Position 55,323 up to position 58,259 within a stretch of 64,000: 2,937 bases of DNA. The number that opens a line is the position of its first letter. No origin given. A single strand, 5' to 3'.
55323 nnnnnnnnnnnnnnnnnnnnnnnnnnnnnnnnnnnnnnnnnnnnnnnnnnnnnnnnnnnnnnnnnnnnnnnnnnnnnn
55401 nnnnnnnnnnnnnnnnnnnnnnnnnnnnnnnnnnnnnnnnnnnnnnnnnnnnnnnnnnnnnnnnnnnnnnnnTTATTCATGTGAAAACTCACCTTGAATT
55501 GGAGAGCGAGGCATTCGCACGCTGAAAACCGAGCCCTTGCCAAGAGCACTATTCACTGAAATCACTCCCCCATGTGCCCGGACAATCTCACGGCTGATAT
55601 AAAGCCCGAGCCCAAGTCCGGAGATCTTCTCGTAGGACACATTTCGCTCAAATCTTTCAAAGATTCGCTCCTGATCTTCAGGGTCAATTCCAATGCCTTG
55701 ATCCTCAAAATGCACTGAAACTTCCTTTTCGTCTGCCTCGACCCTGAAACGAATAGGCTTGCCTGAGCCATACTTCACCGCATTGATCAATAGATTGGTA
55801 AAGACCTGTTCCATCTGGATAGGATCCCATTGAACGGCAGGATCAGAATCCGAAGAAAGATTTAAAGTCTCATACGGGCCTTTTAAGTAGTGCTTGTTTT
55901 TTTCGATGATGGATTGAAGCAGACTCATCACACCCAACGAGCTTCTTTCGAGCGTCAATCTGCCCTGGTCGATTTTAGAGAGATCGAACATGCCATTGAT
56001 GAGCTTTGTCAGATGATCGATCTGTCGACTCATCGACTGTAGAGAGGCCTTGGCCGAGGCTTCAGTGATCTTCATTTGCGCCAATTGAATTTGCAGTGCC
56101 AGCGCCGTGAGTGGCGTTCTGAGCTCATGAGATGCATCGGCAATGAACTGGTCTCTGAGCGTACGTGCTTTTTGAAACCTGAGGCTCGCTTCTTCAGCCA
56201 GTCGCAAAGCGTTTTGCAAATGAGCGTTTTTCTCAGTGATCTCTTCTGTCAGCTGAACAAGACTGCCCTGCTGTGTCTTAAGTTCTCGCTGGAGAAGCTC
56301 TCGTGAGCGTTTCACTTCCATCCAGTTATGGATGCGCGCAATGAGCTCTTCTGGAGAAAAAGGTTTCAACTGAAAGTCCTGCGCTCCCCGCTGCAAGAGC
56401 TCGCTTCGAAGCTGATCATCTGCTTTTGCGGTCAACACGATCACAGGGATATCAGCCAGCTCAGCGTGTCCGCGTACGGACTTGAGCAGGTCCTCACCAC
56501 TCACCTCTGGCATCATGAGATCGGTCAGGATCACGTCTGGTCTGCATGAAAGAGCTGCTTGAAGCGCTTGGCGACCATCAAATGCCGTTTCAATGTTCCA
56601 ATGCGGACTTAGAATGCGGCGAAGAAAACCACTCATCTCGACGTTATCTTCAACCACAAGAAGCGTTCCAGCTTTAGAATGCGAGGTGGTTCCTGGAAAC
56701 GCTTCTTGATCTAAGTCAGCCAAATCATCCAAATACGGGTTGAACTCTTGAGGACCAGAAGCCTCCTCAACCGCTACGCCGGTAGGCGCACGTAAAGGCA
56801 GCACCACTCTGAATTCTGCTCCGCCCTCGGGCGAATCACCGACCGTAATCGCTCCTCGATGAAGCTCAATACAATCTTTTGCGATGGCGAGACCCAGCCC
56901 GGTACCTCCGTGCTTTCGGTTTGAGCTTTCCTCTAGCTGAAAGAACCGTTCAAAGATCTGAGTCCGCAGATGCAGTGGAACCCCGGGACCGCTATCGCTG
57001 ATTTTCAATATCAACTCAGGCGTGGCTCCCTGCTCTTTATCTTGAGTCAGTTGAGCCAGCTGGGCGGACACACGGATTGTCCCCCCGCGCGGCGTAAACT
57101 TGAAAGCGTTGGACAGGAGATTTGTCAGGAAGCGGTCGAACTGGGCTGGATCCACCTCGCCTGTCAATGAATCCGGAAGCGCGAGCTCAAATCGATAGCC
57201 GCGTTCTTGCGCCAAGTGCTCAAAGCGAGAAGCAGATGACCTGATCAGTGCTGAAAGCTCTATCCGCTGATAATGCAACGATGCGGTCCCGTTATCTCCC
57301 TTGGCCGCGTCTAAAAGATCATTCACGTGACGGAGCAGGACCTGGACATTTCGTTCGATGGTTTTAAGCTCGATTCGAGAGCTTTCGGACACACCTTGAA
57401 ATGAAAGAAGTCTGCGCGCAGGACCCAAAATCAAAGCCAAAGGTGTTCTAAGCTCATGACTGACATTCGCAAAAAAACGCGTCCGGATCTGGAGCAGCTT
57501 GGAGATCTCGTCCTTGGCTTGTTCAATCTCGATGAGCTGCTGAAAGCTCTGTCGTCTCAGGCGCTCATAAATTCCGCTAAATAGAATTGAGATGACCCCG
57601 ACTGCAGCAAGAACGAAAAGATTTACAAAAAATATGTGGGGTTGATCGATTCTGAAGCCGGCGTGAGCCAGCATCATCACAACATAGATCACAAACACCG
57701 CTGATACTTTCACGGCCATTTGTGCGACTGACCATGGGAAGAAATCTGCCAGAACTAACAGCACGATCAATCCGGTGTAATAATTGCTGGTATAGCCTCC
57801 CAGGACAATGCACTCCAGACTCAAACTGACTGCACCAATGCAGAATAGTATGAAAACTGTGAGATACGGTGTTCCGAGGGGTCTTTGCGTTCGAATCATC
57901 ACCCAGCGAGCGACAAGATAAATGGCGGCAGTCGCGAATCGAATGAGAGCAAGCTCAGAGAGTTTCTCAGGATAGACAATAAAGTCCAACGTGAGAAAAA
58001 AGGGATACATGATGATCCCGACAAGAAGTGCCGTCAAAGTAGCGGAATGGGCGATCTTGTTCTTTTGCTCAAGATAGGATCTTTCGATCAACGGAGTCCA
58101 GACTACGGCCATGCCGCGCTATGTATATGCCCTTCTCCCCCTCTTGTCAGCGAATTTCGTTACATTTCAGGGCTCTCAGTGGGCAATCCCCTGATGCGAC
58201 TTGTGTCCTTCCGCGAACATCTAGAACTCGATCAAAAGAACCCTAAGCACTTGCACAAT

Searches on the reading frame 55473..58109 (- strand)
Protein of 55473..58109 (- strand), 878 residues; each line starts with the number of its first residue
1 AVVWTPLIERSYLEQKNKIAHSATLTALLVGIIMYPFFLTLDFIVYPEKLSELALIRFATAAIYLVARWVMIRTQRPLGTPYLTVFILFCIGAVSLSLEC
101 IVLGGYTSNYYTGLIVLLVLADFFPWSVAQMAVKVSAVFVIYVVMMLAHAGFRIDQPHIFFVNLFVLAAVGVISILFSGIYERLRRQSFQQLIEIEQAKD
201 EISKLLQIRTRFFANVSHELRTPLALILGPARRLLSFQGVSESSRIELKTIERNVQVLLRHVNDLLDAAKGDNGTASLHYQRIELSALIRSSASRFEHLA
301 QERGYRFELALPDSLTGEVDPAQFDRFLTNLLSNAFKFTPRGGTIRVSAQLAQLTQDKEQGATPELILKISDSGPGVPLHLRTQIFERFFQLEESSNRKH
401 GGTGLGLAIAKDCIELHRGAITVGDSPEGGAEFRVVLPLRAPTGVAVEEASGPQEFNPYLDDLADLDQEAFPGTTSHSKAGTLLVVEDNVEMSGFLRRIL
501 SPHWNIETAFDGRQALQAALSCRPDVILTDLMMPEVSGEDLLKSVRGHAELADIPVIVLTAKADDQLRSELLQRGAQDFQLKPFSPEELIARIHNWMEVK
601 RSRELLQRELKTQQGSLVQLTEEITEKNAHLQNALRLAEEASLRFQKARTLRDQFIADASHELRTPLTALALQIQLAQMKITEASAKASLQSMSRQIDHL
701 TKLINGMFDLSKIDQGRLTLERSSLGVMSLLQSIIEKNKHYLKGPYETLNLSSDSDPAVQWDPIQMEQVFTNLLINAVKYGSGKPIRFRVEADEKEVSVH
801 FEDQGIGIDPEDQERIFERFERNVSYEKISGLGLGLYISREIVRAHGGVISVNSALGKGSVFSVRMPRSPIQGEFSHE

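Call 85: search_protein_families(library=pfam, proteins=[window:55473-58109:-], max_evalue=0.00001)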
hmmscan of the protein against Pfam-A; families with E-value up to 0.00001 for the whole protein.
window:55473-58109:- (878 aa): 4 families
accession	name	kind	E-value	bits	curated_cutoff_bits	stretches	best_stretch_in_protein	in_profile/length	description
PF02518.31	HATPase_c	-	5.1e-54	181.9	26.4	2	762-868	2-109/111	Histidine kinase-, DNA gyrase B-, and HSP90-like ATPase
PF00512.31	HisKA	-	1.5e-29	102.3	26.9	2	652-716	2-66/66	His Kinase A (phospho-acceptor) domain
PF00072.30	Response_reg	-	4.9e-22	78.6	30.2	1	484-593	2-110/111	Response regulator receiver domain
PF13581.12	HATPase_c_2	-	6.1e-07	29.9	27.4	0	772-836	38-104/127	Histidine kinase-like ATPase domain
